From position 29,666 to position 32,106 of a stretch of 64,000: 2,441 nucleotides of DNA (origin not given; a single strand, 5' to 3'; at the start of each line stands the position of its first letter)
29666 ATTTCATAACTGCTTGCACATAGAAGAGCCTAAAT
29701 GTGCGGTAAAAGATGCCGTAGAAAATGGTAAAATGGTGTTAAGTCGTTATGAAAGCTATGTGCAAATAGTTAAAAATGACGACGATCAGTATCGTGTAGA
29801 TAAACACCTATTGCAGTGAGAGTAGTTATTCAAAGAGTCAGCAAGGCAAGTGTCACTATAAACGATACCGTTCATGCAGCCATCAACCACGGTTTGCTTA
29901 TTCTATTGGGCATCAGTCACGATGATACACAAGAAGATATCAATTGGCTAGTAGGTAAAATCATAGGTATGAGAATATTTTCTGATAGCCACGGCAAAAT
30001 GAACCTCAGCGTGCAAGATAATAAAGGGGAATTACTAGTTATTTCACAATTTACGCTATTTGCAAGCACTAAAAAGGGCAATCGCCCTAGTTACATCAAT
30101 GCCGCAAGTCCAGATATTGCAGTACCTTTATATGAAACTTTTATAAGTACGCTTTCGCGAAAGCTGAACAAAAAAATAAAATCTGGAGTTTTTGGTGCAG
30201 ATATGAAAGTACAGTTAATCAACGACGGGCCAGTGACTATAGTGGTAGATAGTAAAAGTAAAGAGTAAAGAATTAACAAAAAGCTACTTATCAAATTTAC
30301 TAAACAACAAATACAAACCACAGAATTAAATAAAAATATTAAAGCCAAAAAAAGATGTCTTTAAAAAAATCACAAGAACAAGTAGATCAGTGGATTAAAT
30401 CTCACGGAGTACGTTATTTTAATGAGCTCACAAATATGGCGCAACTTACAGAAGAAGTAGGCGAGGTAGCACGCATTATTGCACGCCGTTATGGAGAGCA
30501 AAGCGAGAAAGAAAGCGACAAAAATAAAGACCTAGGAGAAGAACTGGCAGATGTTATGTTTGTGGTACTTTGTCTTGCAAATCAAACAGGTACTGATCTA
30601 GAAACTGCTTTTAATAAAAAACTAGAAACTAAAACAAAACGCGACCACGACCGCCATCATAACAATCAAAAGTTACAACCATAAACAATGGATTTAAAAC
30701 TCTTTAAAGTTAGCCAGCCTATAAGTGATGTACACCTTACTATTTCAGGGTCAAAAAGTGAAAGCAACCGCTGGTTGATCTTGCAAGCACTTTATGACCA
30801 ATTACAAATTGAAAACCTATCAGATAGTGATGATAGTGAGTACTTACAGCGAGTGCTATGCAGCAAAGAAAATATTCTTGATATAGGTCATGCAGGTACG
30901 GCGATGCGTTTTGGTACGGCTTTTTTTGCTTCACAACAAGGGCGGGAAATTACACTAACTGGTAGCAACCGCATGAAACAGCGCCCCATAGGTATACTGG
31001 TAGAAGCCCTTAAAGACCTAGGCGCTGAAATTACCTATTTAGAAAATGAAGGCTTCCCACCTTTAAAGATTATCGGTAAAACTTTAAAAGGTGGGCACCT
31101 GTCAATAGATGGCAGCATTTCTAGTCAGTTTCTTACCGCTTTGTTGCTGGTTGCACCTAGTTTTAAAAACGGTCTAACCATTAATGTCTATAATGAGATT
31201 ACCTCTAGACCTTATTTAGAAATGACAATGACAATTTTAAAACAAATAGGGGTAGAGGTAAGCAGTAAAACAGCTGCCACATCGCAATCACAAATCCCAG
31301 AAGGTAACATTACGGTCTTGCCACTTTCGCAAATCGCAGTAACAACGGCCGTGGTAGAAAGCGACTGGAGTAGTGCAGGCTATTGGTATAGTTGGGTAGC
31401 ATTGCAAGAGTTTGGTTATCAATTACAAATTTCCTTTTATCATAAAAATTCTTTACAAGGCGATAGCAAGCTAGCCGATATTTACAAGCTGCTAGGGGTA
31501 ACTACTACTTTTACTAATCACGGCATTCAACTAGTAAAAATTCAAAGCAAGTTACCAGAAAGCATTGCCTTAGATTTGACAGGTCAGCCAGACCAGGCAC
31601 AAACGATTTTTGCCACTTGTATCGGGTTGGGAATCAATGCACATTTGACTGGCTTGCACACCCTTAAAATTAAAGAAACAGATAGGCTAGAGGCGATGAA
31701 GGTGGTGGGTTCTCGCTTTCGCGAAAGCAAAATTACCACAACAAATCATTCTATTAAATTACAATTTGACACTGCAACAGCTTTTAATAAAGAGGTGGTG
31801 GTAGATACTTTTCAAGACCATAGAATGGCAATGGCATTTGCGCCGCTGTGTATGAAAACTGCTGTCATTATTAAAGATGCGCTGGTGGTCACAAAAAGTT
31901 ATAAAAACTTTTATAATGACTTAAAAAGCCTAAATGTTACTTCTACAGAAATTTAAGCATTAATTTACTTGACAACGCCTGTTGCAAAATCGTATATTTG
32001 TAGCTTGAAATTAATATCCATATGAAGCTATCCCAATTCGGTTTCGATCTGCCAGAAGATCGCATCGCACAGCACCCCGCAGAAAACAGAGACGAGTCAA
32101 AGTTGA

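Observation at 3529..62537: Massively over-represented 16-bp palindrome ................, also embedded in conserved CDSs in all three frames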

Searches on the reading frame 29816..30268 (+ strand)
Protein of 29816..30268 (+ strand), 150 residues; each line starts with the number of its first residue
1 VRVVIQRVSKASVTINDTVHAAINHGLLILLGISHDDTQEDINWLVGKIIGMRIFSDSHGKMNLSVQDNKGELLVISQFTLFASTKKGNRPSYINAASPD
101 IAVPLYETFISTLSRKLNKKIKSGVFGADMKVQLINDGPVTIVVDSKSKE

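Call 6: search_protein_families(library=pfam, proteins=[window:29816-30268:+])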
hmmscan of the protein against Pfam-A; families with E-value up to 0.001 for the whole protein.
window:29816-30268:+ (150 aa): 1 family
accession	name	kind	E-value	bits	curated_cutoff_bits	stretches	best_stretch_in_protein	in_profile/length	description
PF02580.21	Tyr_Deacylase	-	2.8e-60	203.3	25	1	2-145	1-144/144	D-Tyr-tRNA(Tyr) deacylase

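Call 14: search_solved_structures(query=window:29816-30268:+, show_alignments=2)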
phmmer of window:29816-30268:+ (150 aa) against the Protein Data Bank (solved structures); distinct sequences matched with E-value up to 0.001: 5.
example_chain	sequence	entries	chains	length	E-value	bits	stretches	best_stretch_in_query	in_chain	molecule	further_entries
2dbo_A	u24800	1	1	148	1.4e-39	138.6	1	1-147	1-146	D-tyrosyl-tRNA(Tyr) deacylase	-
1jke_A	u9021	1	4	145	3.1e-38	134.3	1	3-142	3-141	D-Tyr-tRNATyr deacylase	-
1j7g_A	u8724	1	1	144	2.9e-36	127.9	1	3-142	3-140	D-tyrosyl-tRNA(Tyr) deacylase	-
2okv_A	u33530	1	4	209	3.3e-29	105.1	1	1-147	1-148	Probable D-tyrosyl-tRNA(Tyr) deacylase 1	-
3knf_A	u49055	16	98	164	5.4e-26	94.7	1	2-146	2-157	D-tyrosyl-tRNA(Tyr) deacylase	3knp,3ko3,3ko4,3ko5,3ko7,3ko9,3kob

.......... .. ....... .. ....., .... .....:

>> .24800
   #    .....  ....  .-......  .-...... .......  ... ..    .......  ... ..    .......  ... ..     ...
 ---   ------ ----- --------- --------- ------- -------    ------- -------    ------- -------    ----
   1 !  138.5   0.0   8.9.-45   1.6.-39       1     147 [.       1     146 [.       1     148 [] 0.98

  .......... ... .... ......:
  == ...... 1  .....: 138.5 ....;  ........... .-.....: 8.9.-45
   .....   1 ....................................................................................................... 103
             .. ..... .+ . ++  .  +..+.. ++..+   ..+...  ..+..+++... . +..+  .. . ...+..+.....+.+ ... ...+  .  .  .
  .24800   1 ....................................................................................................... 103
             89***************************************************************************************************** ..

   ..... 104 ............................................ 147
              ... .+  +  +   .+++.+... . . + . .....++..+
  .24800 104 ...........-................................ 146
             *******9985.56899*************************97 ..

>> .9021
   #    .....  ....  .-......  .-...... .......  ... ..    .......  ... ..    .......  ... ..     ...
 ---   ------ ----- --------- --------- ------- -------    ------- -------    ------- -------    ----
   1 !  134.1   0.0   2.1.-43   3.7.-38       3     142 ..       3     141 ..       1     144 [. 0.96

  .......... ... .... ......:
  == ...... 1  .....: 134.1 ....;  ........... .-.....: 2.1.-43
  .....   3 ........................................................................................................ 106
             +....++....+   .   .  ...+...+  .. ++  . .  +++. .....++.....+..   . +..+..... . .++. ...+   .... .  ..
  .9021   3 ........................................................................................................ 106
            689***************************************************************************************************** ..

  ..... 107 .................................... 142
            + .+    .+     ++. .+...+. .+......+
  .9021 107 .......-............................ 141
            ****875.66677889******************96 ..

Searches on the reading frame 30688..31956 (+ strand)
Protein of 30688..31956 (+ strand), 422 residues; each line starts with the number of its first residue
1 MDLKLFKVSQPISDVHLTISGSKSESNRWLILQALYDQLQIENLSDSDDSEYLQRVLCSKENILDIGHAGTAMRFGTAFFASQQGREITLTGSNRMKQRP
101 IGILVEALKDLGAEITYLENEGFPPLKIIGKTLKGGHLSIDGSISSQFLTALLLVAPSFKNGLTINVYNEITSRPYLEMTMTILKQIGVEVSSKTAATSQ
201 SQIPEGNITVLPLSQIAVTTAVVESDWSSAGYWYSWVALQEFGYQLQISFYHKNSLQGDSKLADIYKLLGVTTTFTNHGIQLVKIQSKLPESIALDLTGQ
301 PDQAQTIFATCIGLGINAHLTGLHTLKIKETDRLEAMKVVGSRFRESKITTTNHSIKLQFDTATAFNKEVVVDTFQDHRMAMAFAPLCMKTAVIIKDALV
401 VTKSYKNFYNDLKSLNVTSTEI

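Call 6: search_protein_families(library=pfam, proteins=[window:30688-31956:+])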
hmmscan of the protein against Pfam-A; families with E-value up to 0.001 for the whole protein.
window:30688-31956:+ (422 aa): 1 family
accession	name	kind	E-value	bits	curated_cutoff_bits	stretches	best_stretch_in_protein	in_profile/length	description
PF00275.25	EPSP_synthase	-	2.4e-64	218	22.8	1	57-412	78-417/417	EPSP synthase (3-phosphoshikimate 1-carboxyvinyltransferase)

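Call 15: search_solved_structures(query=window:30688-31956:+, show_alignments=2)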
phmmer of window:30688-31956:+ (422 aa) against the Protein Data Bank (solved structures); distinct sequences matched with E-value up to 0.001: 39.
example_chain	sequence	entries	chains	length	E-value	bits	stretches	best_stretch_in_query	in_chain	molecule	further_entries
3nvs_A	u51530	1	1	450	1.1e-56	195.4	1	64-412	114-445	3-phosphoshikimate 1-carboxyvinyltransferase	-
5xwb_A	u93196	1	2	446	6e-55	189.7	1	64-414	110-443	3-phosphoshikimate 1-carboxyvinyltransferase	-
2qfq_A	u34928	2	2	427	1.8e-53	184.9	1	64-415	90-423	3-phosphoshikimate 1-carboxyvinyltransferase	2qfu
2qfs_A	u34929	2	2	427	2.9e-53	184.2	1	64-415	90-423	3-phosphoshikimate 1-carboxyvinyltransferase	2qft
1g6s_A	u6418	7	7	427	5.2e-53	183.4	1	64-415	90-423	EPSP SYNTHASE | 3-phosphoshikimate 1-carboxyvinyltransferase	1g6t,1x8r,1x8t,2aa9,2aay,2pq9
1eps_A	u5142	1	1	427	7.8e-53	182.8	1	64-415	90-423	5-ENOL-PYRUVYL-3-PHOSPHATE SYNTHASE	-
3fk0_A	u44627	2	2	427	2e-52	181.5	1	64-415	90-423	3-phosphoshikimate 1-carboxyvinyltransferase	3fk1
1mi4_A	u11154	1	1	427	3.5e-52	180.6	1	64-415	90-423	5-enolpyruvylshikimate-3-phosphate synthase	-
3fjx_A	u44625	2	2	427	3.5e-52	180.6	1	64-415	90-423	3-phosphoshikimate 1-carboxyvinyltransferase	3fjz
1q36_A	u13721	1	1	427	6.7e-52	179.7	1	64-415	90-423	3-phosphoshikimate 1-carboxyvinyltransferase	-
7tm4_A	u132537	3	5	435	1.4e-50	175.4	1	64-415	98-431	3-phosphoshikimate 1-carboxyvinyltransferase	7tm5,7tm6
9uow_A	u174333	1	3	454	1.8e-43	152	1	63-412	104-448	3-phosphoshikimate 1-carboxyvinyltransferase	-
8umj_A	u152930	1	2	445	2.1e-41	145.1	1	59-413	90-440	3-phosphoshikimate 1-carboxyvinyltransferase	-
8umn_A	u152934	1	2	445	3e-41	144.6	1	59-413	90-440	3-phosphoshikimate 1-carboxyvinyltransferase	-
8uml_A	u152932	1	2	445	3e-41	144.6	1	59-413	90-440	3-phosphoshikimate 1-carboxyvinyltransferase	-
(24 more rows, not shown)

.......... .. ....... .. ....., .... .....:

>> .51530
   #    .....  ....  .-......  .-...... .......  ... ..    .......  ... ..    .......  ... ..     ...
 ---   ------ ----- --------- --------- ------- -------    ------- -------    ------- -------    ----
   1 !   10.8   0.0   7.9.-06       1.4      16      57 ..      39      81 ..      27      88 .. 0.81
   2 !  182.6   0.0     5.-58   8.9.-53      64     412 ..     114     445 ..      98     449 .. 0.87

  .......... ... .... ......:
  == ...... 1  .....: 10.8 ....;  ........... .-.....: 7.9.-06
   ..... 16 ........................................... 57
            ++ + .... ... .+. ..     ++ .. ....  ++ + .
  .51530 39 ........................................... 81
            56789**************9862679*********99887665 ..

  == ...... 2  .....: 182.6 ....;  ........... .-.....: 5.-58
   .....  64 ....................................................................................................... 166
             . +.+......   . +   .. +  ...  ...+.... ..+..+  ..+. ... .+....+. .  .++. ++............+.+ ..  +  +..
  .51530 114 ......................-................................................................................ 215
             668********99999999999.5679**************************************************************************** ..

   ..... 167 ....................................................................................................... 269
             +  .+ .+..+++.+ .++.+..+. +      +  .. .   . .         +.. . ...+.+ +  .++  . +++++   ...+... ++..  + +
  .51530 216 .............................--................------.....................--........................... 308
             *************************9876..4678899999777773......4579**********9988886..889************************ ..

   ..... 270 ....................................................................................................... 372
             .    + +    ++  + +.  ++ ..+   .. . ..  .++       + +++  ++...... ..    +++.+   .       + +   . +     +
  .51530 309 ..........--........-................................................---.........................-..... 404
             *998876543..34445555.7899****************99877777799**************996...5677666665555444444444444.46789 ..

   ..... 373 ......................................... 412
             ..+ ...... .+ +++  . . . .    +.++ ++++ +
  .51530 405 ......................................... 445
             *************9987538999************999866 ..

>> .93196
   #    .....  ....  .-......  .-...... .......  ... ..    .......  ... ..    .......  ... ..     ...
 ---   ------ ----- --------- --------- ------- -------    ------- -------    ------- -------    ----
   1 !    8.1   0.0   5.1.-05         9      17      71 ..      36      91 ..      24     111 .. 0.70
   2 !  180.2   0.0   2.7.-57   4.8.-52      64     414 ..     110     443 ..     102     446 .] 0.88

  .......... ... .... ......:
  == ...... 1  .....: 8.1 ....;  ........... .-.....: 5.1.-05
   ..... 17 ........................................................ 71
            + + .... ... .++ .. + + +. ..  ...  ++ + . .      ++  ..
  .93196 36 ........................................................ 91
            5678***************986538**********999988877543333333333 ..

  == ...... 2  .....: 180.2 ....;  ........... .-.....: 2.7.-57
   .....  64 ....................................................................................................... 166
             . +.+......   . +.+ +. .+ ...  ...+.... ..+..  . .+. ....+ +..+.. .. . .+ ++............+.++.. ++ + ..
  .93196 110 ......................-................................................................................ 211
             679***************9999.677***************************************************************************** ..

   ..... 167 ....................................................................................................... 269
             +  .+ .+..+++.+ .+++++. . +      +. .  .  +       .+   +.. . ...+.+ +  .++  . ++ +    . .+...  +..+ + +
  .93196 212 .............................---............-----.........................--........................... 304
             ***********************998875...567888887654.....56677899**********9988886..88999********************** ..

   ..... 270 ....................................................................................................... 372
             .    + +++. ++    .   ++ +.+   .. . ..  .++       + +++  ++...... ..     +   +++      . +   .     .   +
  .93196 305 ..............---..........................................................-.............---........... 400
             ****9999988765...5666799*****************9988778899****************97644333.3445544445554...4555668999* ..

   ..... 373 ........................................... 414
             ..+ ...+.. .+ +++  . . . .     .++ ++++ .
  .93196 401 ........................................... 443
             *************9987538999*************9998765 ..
